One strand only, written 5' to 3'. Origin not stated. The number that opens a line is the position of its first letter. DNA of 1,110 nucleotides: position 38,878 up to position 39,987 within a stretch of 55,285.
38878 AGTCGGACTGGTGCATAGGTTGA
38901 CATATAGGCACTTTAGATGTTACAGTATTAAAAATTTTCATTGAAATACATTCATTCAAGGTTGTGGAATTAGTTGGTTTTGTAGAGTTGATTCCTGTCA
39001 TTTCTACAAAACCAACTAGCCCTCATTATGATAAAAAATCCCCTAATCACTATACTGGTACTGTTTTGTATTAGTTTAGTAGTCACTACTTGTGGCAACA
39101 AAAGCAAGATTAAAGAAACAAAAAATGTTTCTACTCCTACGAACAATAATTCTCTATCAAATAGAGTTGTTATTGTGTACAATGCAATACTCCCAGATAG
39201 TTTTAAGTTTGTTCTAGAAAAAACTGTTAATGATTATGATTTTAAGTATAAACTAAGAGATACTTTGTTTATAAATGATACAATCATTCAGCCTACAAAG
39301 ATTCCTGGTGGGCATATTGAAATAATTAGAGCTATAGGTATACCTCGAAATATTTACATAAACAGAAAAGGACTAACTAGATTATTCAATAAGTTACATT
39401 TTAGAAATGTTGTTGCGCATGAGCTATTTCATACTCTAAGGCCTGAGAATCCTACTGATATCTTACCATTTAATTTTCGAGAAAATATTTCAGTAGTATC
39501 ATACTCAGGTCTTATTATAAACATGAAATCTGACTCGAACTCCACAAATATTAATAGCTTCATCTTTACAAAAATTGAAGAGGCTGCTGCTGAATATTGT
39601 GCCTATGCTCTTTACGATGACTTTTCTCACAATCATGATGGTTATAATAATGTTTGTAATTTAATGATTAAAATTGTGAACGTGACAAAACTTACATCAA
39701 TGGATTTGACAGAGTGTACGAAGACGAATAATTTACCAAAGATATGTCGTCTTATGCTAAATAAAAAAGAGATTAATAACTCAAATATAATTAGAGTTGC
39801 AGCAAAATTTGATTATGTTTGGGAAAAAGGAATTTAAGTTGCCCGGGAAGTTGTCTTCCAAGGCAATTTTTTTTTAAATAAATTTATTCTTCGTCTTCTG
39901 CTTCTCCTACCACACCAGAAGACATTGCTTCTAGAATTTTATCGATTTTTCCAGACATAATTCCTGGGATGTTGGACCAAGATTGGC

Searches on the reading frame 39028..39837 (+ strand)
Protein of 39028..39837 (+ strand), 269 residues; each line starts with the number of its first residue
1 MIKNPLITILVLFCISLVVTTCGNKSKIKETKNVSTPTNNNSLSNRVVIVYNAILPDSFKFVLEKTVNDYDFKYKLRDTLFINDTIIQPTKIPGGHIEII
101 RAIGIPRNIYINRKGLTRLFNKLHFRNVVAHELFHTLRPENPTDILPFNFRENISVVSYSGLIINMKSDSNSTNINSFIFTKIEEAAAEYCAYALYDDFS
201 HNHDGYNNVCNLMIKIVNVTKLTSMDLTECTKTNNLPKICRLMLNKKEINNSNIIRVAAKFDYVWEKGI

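Call 11: search_protein_families(library=pfam, proteins=[window:39028-39837:+], max_evalue=0.01)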
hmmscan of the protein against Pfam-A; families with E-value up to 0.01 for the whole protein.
window:39028-39837:+ (269 aa): 1 family
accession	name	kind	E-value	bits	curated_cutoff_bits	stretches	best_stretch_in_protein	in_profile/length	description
PF18958.6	DUF5700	-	0.0051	16.7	25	0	32-140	63-145/283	Putative zinc dependent peptidase (DUF5700)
